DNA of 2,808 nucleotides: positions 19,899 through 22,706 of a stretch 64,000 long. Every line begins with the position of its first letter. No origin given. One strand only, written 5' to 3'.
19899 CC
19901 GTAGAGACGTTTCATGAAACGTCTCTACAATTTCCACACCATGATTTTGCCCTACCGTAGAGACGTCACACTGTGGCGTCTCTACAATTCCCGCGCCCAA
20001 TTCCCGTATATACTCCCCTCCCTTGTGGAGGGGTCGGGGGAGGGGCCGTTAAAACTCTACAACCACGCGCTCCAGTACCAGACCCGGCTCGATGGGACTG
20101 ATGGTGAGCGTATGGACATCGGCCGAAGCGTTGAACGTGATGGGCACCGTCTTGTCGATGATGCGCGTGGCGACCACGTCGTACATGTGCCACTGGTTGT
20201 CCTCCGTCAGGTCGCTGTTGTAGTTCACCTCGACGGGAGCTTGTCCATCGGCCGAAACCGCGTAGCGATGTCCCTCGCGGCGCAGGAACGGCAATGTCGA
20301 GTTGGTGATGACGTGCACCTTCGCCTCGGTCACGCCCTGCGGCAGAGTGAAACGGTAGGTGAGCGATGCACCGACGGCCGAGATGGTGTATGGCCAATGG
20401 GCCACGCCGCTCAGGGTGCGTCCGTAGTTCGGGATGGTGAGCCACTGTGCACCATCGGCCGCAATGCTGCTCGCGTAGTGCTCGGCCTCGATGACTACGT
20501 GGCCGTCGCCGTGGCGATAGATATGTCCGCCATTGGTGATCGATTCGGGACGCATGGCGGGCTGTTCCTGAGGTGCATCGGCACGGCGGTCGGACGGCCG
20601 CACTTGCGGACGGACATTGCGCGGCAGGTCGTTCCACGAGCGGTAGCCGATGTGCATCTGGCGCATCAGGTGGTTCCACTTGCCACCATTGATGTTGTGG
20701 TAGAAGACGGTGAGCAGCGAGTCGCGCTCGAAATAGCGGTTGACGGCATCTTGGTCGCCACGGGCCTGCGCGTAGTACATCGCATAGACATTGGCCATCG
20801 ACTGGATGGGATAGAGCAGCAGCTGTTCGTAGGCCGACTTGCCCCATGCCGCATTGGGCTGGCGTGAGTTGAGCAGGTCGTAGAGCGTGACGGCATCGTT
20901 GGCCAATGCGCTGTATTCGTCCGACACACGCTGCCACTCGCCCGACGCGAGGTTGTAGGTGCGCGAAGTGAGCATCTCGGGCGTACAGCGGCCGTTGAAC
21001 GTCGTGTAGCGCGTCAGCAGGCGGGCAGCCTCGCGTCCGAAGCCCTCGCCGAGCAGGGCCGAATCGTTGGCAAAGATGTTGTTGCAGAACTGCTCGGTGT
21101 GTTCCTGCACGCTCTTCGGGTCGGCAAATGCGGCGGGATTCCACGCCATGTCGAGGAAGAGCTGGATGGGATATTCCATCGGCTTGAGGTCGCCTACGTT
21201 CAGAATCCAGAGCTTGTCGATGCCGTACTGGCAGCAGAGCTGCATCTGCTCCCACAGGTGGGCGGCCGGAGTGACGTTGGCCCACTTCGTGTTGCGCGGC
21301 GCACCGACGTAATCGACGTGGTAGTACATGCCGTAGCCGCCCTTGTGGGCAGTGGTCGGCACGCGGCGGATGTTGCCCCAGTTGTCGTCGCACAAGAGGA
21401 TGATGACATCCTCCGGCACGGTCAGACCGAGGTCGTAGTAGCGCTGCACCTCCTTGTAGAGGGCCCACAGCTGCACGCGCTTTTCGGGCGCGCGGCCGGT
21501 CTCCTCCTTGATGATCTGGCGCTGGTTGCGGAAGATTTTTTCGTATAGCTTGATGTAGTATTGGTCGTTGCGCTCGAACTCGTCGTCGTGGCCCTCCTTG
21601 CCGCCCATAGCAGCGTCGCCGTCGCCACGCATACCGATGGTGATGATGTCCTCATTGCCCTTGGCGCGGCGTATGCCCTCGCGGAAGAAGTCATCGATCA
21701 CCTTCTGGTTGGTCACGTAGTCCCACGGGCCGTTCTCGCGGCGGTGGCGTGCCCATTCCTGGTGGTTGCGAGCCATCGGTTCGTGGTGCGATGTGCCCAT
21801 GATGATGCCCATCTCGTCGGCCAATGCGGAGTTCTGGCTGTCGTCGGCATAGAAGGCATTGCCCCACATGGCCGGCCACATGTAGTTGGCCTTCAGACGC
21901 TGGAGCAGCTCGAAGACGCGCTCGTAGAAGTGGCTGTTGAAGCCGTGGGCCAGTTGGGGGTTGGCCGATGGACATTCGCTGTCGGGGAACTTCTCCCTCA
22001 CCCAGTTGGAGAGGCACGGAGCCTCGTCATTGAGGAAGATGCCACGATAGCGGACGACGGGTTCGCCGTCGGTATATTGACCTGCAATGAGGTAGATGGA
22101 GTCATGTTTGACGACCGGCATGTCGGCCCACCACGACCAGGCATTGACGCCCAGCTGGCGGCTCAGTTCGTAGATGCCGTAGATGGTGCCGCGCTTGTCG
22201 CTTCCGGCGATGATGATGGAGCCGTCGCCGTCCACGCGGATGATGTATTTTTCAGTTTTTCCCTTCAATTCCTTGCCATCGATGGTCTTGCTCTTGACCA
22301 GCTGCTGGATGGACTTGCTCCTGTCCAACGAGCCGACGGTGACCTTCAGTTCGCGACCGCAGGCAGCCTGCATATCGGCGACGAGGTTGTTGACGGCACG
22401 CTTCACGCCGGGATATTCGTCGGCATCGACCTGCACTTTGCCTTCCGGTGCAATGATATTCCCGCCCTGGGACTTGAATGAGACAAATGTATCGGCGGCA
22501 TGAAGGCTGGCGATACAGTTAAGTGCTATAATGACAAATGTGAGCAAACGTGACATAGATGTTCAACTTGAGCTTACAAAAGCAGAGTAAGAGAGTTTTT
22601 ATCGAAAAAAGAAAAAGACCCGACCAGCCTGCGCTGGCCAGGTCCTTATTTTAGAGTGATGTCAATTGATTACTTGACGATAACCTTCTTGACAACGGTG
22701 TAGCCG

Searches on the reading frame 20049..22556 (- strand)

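Call 18: search_protein_families(library=pfam, proteins=[window:20049-22556:-])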
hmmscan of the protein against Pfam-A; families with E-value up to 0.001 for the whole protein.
window:20049-22556:- (835 aa): 4 families
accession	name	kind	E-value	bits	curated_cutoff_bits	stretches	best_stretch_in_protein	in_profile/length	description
PF15979.11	Glyco_hydro_115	-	2.1e-131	438.9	27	1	164-528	2-335/335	Glycosyl hydrolase family 115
PF17829.7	GH115_C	-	3.7e-32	111.9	24.1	1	682-834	4-159/172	Glycosyl hydrolase family 115 C-terminal domain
PF03648.19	Glyco_hydro_67N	-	4.7e-05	24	24.3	1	51-131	44-120/120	Glycosyl hydrolase family 67 N-terminus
PF02838.20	Glyco_hydro_20b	-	0.00046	21.4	26.1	0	28-131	12-104/124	Glycosyl hydrolase family 20, domain 2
